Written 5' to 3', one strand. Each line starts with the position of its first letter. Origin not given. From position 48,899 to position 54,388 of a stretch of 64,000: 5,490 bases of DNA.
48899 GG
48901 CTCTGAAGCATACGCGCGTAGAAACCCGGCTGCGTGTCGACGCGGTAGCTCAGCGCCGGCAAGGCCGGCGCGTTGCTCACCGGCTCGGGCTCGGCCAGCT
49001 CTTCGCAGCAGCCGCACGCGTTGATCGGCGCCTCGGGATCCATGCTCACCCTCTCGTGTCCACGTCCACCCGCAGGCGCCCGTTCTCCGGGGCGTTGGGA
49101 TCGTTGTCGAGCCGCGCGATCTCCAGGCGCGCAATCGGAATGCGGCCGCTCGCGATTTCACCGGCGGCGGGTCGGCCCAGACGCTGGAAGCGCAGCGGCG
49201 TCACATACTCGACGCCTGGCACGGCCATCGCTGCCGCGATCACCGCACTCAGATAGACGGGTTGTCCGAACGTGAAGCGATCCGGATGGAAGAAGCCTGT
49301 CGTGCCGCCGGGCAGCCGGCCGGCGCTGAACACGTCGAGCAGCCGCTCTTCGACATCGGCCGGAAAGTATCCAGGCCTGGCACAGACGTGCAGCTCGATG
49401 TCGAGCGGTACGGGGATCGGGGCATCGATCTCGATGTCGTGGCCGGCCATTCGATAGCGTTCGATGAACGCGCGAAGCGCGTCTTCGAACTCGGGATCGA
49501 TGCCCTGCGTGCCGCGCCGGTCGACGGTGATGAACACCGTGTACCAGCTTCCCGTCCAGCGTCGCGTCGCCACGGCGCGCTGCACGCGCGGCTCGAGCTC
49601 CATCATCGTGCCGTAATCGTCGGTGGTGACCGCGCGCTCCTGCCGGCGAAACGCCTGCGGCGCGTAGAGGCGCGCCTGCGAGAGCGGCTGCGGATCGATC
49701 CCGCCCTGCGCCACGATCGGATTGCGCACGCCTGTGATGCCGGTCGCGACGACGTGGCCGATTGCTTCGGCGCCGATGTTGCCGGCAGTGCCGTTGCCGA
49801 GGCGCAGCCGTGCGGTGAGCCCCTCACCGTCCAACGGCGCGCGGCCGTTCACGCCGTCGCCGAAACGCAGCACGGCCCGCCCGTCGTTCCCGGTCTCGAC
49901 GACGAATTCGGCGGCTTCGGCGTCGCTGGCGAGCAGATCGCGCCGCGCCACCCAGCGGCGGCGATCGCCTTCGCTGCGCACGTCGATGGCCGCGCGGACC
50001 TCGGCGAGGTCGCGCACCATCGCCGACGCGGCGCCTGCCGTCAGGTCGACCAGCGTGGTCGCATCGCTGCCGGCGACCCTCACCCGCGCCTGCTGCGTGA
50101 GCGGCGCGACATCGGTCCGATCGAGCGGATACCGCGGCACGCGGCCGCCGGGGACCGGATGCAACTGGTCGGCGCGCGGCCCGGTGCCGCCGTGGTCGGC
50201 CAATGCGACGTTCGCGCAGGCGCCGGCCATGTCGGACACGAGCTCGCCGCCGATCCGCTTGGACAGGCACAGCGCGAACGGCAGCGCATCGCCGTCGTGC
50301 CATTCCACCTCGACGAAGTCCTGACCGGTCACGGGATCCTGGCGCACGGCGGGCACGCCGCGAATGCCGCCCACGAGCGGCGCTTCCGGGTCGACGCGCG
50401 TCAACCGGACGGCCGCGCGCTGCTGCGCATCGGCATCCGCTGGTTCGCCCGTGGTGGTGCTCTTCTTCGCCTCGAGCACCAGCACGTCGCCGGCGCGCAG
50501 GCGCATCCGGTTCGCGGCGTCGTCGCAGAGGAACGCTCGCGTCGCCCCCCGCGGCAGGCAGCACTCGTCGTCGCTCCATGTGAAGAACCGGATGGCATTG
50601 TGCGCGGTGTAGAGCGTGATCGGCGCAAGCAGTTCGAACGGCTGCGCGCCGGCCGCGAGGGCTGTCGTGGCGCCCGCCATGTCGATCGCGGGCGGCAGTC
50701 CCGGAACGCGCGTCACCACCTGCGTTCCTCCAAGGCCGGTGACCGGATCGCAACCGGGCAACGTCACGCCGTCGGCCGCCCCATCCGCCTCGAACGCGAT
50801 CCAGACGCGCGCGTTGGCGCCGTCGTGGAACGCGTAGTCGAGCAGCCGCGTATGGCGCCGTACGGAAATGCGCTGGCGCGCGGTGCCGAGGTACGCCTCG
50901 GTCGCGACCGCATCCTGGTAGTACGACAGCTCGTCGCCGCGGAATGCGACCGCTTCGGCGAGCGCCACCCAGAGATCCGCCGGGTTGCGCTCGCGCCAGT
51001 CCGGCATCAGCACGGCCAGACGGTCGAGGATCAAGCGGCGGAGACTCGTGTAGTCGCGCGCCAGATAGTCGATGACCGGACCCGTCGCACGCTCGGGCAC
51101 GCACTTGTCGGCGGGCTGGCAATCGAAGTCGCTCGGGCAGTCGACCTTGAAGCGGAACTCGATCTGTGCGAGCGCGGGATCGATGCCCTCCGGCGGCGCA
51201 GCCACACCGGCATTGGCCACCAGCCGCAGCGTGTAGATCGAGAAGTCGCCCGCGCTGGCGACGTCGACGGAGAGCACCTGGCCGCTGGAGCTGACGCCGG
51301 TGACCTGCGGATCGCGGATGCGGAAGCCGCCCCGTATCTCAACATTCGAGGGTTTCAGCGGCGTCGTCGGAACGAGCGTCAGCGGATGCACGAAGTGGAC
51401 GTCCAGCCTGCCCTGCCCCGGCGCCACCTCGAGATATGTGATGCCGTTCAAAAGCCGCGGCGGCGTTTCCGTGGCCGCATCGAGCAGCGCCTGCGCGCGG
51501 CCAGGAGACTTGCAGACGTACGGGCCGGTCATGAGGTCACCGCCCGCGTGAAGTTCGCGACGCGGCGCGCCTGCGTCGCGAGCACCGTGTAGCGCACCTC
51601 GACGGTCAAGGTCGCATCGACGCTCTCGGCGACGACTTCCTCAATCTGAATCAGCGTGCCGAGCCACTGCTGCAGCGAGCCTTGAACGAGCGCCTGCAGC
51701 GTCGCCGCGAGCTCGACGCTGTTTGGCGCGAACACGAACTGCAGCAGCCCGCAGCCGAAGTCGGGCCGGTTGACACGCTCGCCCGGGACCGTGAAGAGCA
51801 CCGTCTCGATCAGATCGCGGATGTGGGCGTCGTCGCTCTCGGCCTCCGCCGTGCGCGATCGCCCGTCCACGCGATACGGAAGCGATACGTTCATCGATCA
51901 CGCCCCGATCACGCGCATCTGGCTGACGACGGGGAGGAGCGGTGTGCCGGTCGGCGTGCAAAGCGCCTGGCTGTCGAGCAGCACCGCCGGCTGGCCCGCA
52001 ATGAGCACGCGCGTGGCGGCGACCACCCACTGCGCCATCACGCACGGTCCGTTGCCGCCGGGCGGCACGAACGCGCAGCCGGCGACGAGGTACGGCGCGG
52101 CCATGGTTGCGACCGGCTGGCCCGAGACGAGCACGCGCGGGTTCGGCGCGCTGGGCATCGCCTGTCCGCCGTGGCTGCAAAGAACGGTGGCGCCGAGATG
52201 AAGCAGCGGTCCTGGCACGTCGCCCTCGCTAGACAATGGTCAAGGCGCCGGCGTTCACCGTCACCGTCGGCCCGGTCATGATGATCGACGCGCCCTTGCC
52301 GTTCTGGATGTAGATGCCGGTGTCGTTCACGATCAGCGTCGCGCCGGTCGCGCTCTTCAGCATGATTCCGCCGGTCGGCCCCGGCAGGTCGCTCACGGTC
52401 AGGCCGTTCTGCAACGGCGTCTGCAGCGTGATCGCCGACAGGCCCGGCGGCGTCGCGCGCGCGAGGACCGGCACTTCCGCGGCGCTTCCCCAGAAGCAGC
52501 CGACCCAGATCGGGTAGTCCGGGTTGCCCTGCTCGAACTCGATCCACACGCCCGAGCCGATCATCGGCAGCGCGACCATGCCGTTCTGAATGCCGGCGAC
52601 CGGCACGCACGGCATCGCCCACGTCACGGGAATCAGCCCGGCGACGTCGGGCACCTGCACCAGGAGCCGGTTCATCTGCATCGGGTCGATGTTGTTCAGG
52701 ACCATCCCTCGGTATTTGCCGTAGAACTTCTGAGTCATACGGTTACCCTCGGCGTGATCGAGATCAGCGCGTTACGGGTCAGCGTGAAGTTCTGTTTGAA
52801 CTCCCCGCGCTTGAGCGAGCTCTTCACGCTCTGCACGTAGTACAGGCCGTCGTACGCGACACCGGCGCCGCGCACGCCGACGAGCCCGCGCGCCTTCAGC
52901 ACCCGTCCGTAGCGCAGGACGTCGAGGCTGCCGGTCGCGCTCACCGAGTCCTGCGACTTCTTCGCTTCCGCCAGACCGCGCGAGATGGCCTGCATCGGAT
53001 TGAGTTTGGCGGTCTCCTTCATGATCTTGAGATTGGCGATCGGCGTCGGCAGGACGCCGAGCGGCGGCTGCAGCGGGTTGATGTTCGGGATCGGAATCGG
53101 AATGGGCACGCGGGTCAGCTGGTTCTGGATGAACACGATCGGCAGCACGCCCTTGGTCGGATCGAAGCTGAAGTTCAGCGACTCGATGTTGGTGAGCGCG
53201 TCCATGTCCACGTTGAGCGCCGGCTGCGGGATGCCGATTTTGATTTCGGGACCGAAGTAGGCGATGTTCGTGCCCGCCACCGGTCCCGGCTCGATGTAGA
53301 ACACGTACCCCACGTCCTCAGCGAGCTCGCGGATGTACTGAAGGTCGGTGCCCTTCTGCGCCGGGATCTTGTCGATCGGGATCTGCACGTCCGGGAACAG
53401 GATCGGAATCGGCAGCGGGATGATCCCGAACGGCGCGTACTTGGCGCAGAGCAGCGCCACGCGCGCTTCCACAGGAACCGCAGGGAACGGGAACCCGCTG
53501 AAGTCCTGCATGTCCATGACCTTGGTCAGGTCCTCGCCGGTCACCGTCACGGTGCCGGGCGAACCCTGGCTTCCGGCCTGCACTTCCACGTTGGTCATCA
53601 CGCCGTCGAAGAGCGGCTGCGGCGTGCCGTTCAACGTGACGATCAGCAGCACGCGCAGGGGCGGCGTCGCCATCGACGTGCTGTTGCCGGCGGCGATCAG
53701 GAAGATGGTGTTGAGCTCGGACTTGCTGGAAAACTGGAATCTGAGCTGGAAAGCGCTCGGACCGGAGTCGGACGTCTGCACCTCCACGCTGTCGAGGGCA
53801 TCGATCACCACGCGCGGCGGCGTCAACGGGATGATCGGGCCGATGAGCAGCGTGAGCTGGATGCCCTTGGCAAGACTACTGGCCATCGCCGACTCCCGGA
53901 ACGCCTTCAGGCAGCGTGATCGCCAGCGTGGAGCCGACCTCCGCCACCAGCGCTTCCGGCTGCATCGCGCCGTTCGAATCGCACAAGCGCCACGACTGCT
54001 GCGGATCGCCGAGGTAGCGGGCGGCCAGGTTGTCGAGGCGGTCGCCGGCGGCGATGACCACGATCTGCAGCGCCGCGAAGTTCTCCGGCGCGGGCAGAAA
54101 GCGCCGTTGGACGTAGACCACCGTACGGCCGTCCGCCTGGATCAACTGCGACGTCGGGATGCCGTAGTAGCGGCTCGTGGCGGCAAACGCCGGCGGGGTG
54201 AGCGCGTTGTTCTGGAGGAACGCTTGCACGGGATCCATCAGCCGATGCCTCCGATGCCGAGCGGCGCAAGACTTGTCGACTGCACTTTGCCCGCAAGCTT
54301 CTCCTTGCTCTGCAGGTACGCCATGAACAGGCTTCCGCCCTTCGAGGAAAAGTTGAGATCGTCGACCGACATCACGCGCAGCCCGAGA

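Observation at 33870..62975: Complete contractile injection system (eCIS / phage-tail-like particle) operon, about 29 kb on one strand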

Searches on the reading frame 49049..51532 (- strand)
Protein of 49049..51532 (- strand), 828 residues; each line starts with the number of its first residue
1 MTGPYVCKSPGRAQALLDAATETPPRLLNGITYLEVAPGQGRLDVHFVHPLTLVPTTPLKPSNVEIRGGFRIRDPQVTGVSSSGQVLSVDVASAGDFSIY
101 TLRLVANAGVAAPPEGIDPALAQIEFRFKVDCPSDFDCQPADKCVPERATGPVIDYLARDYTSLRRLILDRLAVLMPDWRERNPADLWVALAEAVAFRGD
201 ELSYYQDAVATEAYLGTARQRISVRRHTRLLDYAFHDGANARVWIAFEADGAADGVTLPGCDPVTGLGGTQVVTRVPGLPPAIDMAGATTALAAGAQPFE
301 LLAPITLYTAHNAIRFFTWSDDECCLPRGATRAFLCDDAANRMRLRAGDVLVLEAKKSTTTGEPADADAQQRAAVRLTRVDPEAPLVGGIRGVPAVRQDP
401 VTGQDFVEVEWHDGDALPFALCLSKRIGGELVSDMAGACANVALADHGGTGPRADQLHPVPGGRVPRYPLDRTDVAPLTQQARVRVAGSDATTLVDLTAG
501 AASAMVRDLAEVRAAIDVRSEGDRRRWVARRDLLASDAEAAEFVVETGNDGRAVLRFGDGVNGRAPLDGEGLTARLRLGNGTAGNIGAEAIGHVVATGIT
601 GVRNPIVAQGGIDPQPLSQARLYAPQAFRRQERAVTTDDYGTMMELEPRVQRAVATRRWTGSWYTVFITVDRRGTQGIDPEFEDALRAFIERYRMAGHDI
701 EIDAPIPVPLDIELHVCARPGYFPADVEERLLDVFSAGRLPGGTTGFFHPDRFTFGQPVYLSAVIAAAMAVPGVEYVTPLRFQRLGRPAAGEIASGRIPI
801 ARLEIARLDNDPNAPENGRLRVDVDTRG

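Call 5: search_protein_families(library=pfam, proteins=[window:49049-51532:-], max_evalue=0.01)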
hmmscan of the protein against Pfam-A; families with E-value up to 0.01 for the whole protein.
window:49049-51532:- (828 aa): 1 family
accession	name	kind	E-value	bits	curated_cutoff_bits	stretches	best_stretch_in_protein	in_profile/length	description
PF04865.19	Baseplate_J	-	0.0012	18.6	21.1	1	581-729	75-227/255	Baseplate J-like protein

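Call 49: search_solved_structures(query=window:49049-51532:-, max_evalue=0.01)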
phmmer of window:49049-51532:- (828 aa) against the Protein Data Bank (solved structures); distinct sequences matched with E-value up to 0.01: 1.
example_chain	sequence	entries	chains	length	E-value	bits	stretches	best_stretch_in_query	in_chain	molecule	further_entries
9gtp_1K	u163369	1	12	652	5.6e-08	35.1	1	563-644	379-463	Baseplate protein J-like domain-containing protein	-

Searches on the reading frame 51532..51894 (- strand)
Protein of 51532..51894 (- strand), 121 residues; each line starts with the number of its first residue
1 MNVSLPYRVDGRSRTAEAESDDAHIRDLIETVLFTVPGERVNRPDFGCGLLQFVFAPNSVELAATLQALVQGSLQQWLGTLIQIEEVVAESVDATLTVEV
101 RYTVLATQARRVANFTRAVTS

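Call 5: search_protein_families(library=pfam, proteins=[window:51532-51894:-], max_evalue=0.01)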
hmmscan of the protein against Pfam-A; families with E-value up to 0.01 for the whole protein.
window:51532-51894:- (121 aa): 1 family
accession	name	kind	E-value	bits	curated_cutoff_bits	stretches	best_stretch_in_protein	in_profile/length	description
PF04965.19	GPW_gp25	-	9e-18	64.3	27.2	1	20-108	2-95/96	Baseplate wedge protein gp25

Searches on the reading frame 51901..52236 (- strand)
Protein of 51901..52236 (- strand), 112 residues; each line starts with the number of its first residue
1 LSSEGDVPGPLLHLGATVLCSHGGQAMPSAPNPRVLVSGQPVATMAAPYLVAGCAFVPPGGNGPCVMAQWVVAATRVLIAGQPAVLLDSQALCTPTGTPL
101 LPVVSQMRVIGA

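Call 5: search_protein_families(library=pfam, proteins=[window:51901-52236:-], max_evalue=0.01)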
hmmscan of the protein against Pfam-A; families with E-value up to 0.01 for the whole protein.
window:51901-52236:- (112 aa): 2 families
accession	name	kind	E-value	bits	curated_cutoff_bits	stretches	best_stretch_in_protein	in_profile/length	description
PF14107.11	DUF4280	-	0.00018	22.5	26.3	1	15-98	4-101/109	Domain of unknown function (DUF4280)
PF05488.18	PAAR_motif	-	0.00085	19.9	27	1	21-93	6-64/70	PAAR motif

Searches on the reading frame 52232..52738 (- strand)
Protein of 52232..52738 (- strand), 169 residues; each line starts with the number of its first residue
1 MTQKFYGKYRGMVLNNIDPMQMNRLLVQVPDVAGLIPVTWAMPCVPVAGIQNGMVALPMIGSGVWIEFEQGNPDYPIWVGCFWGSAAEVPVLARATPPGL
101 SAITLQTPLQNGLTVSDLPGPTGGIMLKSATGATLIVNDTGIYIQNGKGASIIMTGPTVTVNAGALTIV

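Call 5: search_protein_families(library=pfam, proteins=[window:52232-52738:-], max_evalue=0.01)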
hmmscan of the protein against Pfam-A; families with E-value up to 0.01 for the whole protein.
window:52232-52738:- (169 aa): 1 family
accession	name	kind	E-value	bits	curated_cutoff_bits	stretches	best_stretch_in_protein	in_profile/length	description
PF04717.18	Phage_base_V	-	1.6e-17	64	23.8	1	9-83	1-75/75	Type VI secretion system/phage-baseplate injector OB domain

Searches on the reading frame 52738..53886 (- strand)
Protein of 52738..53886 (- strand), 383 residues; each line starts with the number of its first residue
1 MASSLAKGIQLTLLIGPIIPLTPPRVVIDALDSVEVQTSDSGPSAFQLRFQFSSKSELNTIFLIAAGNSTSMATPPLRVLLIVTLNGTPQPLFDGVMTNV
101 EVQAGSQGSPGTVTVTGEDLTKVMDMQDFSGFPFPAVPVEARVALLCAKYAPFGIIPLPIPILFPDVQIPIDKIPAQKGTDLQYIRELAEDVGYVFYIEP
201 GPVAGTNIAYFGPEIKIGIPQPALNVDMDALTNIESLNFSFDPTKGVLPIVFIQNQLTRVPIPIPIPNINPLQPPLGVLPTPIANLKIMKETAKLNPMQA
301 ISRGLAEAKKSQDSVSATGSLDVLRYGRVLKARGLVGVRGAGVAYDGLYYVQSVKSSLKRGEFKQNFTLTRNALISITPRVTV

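Call 5: search_protein_families(library=pfam, proteins=[window:52738-53886:-], max_evalue=0.01)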
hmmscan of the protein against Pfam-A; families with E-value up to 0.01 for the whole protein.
window:52738-53886:- (383 aa): 0 families

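Call 15: search_solved_structures(query=window:52738-53886:-, max_evalue=0.1)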
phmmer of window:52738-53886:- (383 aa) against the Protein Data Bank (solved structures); distinct sequences matched with E-value up to 0.1: 0.

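Call 16: find_related_loci(query=window:52738-53886:-, collection=genome_contigs, flank=10000)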
Query window:52738-53886:- (383 aa) in genome_contigs; peptide patterns used: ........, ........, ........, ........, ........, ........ (x = any residue, [..] = any of these).
262 stretches matched a pattern; 95 encode a relative of the query (tblastn E <= 1e-3); the best 80 are kept; 80 distinct loci.
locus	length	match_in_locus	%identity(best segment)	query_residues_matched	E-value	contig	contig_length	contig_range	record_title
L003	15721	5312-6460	88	1-383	0e+0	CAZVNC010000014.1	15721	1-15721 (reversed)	MAG TPA_asm: uncultured Ideonella sp. isolate SRP298887_co1_22 genome assembly, contig: NODE_3724_length_15721_cov_6.300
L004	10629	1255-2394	88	2-381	0e+0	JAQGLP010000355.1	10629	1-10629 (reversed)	MAG: Variovorax sp. isolate RYN_538 scaffold_2201096, whole genome shotgun sequence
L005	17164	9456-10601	84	2-383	0e+0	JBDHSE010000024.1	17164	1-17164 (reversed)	MAG: Ideonella sp. isolate AS-MESO-3CA.299 NODE_14323_length_17164_cov_6.772342, whole genome shotgun sequence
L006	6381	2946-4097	85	1-383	0e+0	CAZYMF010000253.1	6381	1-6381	MAG TPA_asm: uncultured Candidatus Binatia bacterium isolate SRP214966_co3_99 genome assembly, contig: NODE_22956_length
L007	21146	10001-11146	85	2-383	0e+0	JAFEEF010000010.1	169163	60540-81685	MAG: Proteobacteria bacterium isolate SZAS AMP-55 PROT-AMP-11__10__length-169163, whole genome shotgun sequence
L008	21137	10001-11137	83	5-383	0e+0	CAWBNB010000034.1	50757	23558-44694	MAG: uncultured beta proteobacterium isolate MFD02242.bin.1.340 genome assembly, contig: contig_32354, whole genome shot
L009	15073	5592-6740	87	1-383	0e+0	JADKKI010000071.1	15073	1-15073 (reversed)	MAG: Myxococcales bacterium isolate Vibo_18-Q3-R45-57_MAXAC.190 tig00155745-10-149970, whole genome shotgun sequence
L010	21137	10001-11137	82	5-383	0e+0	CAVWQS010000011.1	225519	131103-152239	MAG: uncultured Alphaproteobacteria bacterium isolate MFD04967.bin.1.181 genome assembly, contig: contig_3317, whole gen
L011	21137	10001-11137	85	5-383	0e+0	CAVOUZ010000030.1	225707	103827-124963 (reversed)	MAG: uncultured Gammaproteobacteria bacterium isolate MFD09779.bin.2.163 genome assembly, contig: contig_9796, whole gen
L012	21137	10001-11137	80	5-383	0e+0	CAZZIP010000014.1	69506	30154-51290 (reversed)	MAG TPA_asm: uncultured Methylococcales bacterium isolate binchicken_co30_122 genome assembly, contig: NODE_439_length_6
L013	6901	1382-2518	77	5-383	0e+0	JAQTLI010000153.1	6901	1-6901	MAG: Methylobacter sp. isolate STA_13 NODE_24883_length_6901_cov_2.698553_Sandtown_A, whole genome shotgun sequence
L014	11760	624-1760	78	5-383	0e+0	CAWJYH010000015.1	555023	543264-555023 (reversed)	MAG: uncultured delta proteobacterium isolate MFD03899.bin.2.95 genome assembly, contig: contig_3688, whole genome shotg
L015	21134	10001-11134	77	5-383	0e+0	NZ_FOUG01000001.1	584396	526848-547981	Variovorax sp. OV329, whole genome shotgun sequence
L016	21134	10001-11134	76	5-383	0e+0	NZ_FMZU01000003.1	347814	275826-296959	Variovorax sp. CF079, whole genome shotgun sequence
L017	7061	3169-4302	76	5-383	0e+0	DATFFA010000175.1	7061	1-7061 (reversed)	MAG TPA_asm: Variovorax sp. isolate SMAG_U8622 k141_1085993, whole genome shotgun sequence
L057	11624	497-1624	56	3-383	4e-136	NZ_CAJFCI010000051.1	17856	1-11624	Pseudomonas carbonaria strain CIP 111764, whole genome shotgun sequence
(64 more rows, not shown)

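Call 32: search_protein_families(library=ncbifam, proteins=[window:52738-53886:-], max_evalue=0.01)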
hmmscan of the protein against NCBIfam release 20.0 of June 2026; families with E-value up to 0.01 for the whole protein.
window:52738-53886:- (383 aa): 1 family
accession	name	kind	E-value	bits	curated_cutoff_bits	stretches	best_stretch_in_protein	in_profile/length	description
NF033848.1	VgrG_rel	hypoth_equivalog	0.0019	16.6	275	0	27-109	18-92/547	VgrG-related protein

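Call 54: search_solved_structures(query=A1, max_evalue=1)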
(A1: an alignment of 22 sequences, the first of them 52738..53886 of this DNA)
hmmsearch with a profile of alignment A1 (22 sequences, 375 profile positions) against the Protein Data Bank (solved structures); distinct sequences matched with E-value up to 1: 1.
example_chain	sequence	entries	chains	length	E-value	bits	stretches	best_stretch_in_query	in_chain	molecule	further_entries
9rce_F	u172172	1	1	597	0.0034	19.6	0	326-356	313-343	Type VI secretion system tip protein VgrG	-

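Call 96: search_protein_families(library=phrogs, proteins=[window:52738-53886:-], max_evalue=0.01)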
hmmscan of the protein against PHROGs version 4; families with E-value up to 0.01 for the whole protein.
window:52738-53886:- (383 aa): 0 families

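Call 107: search_protein_representatives(protein=window:52738-53886:-)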
Query: 383 residues. Proteins with E-value up to 0.001 (for the whole library): 1624; up to 1e-10: 1058; up to 1e-30: 439. The best 150 are listed.
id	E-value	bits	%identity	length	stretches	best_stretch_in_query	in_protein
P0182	8.6e-135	465.7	58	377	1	6-383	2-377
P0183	2.8e-117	408.0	52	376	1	6-381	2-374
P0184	8.9e-110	383.4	48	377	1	6-381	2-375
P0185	2.9e-108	378.4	74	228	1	156-381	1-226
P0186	5.0e-105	367.8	49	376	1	6-381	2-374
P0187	1.4e-102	359.7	51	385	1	7-383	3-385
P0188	1.1e-101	356.8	45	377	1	9-381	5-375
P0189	4.4e-100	351.5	49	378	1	6-381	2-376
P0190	3.4e-97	342.0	49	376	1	6-381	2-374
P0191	1.4e-95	336.6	48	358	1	20-381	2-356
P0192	2.0e-94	332.9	45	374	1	6-382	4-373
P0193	1.5e-93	330.0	46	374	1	6-383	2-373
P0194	1.9e-93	329.7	46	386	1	7-378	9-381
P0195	2.0e-93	329.6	44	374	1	7-382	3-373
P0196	4.2e-91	321.9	46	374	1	6-376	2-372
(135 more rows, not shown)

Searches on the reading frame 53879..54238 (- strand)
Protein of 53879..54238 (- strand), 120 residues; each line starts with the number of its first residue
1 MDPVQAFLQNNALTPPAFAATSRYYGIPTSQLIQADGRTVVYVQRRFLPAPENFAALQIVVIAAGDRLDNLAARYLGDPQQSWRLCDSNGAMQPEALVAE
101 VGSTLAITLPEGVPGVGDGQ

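Call 5: search_protein_families(library=pfam, proteins=[window:53879-54238:-], max_evalue=0.01)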
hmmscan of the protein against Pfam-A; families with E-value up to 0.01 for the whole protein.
window:53879-54238:- (120 aa): 0 families

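Call 32: search_protein_families(library=ncbifam, proteins=[window:53879-54238:-], max_evalue=0.01)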
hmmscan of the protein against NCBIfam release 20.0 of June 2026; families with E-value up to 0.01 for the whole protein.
window:53879-54238:- (120 aa): 0 families

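Call 78: search_protein_families(library=pfam, proteins=[window:53879-54238:-], max_evalue=1)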
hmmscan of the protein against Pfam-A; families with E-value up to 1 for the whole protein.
window:53879-54238:- (120 aa): 1 family
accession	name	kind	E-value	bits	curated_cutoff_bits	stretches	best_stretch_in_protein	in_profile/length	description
PF05489.18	Phage_tail_X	-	0.037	14.1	22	1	63-80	6-23/60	Phage Tail Protein X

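Call 96: search_protein_families(library=phrogs, proteins=[window:53879-54238:-], max_evalue=0.01)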
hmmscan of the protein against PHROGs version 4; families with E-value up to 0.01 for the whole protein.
window:53879-54238:- (120 aa): 2 families
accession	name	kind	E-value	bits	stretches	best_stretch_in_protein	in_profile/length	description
phrog_28233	-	unknown function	0.00017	22.6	1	58-116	4-67/69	-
phrog_46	-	tail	0.0019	19.2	1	58-92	8-43/130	baseplate hub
